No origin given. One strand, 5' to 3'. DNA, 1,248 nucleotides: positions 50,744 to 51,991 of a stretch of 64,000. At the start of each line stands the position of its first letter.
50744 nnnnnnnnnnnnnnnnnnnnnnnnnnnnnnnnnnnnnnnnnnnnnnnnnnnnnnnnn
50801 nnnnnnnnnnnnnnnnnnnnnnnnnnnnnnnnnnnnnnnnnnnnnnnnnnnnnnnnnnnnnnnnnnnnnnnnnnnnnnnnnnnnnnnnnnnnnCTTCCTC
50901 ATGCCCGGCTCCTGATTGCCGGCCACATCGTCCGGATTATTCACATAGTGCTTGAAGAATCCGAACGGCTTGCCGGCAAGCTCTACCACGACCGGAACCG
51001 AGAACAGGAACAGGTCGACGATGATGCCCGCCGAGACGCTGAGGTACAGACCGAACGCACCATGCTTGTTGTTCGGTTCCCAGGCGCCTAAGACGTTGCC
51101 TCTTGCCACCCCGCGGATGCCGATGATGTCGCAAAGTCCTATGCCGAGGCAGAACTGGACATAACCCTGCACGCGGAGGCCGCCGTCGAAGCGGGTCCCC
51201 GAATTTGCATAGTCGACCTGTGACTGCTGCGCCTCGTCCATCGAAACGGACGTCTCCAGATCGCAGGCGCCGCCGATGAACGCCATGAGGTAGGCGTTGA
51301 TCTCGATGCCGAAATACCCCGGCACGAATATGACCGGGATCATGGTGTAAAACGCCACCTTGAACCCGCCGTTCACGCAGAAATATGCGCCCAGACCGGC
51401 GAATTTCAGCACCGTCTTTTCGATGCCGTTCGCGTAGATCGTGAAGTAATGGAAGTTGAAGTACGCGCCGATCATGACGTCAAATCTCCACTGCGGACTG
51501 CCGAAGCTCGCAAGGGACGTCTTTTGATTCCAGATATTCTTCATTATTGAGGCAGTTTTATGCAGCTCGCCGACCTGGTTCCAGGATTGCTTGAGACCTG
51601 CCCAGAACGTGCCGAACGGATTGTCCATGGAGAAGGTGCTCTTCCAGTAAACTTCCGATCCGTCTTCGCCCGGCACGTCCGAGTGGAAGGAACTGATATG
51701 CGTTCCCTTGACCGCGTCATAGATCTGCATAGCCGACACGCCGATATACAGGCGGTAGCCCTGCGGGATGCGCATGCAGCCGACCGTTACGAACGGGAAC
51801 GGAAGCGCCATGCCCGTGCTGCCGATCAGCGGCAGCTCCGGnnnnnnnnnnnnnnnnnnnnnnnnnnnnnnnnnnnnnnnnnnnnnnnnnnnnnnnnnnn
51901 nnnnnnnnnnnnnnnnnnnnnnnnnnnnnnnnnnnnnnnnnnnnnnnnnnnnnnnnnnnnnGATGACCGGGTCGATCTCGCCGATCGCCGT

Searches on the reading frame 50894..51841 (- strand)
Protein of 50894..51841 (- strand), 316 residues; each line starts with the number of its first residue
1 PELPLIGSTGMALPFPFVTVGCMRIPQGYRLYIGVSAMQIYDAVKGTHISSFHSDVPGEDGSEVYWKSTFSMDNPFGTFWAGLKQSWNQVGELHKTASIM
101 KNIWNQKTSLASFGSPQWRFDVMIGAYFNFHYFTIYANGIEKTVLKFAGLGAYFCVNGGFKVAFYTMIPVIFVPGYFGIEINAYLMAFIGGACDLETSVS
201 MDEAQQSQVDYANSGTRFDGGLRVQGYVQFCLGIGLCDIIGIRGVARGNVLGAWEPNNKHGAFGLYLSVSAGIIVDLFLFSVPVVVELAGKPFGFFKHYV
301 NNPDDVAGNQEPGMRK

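Call 77: predict_structure(alignment_id=A6)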
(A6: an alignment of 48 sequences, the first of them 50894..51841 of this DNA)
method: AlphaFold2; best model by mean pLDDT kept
length: 316 residues; sequences in the alignment: 48
mean_pLDDT: 71.5   pTM: 0.62
mean pLDDT of the five models: 71.5, 67.9, 67.4, 66.4, 65.3
residues with pLDDT >= 90: 59; 70-90: 130; 50-70: 80; < 50: 47
segments of 3 or more residues with pLDDT < 50: 1-11, 55-72, 106-112, 309-312, 314-316
pLDDT, mean of each block of 10 residues (from residue 1): 43 66 78 85 75 49 43 53 54 56 49 65 89 72 77 91 75 79 92 62 54 64 93 76 91 89 92 83 87 88 63 47
secondary structure, 60 per line:
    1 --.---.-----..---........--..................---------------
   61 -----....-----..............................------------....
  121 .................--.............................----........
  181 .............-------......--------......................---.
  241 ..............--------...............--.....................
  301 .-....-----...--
elements in order: E18-25 E28-36 H37-45 H66-69 H75-104 E117-137 E140-168 E173-193 H201-206 E215-236 E240-254 E263-277 E280-294 H295-301 H303-306

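Call 80: fold_search(model_id=the predicted structure, library=pdb)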
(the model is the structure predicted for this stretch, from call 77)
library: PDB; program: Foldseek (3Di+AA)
matches with E <= 10: 211; with E <= 0.001: 0
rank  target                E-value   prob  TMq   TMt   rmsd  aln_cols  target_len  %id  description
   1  6h03_G                2.7e-01  0.02  0.06  0.04  44.4       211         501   11  OPEN CONFORMATION OF THE MEMBRANE ATTACK COMPLEX (released 2018-12-19)
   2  5mnt_A                2.9e-01  0.08  0.13  0.10  19.5       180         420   11  Bacteriophage Qbeta maturation protein (released 2017-01-11)
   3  1j2g_A                3.4e-01  0.04  0.12  0.12  27.6       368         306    8  Crystal structure of Urate oxidase from Bacillus SP. TB-90 co-crystallized with 8-Azaxanthine (released 2004-06-15)
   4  2iah_A                3.6e-01  0.60  0.28  0.14   9.3       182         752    9  Crystal structure of the ferripyoverdine receptor of the outer membrane of Pseudomonas aeruginosa bound to ferripyover (released 2007-09-11)
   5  2o5p_A                4.2e-01  0.87  0.35  0.16   7.8       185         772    9  Crystal structure of the full length ferric pyoverdine outer membrane receptor FpvA of Pseudomonas aeruginosa in its a (released 2007-10-30)
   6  5odw_B                4.2e-01  0.54  0.28  0.14   9.3       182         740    9  Structure of the FpvAI-pyocin S2 complex (released 2017-11-08)
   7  9a84_A                4.7e-01  0.04  0.10  0.12  23.4       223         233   10  52-mer bacterial gasdermin pore model from Vitiosangium sp. (released 2024-03-22)
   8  5fok_A                4.9e-01  0.54  0.31  0.17   9.0       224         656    6  Crystal structure of the siderophore receptor PiuA from Pseudomonas aeruginosa (released 2016-05-11)
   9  5y2p_B                4.9e-01  0.04  0.12  0.13  28.3       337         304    7  Crystal Structure of Bacillus sp. TB-90 Urate Oxidase Improved by Humidity Control at 89% RH (released 2018-08-08)
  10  8a1d_A                5.8e-01  0.02  0.07  0.05  40.2       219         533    8  Structure of murine perforin-2 (Mpeg1) pore in ring form (released 2022-07-20)
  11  5yja_C                6.1e-01  0.03  0.11  0.12  27.6       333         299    8  Crystal structure of highly active BTUO mutant P287G without dehydration (released 2018-10-10)
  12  6h03_C                6.8e-01  0.01  0.06  0.04  45.3       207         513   11  OPEN CONFORMATION OF THE MEMBRANE ATTACK COMPLEX (released 2018-12-19)
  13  5odw_A                7.2e-01  0.63  0.30  0.14   8.8       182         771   10  Structure of the FpvAI-pyocin S2 complex (released 2017-11-08)
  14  8a9y_A                7.2e-01  0.16  0.22  0.10   9.2       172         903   16  Substrate-free levan utilisation machinery (utilisome) (released 2023-06-07)
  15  5y52_A                7.2e-01  0.04  0.13  0.14  27.6       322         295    7  Crystal Structure of Highly Active BTUO Mutant P287G Improved by Humidity Control at 83% RH (released 2018-08-08)
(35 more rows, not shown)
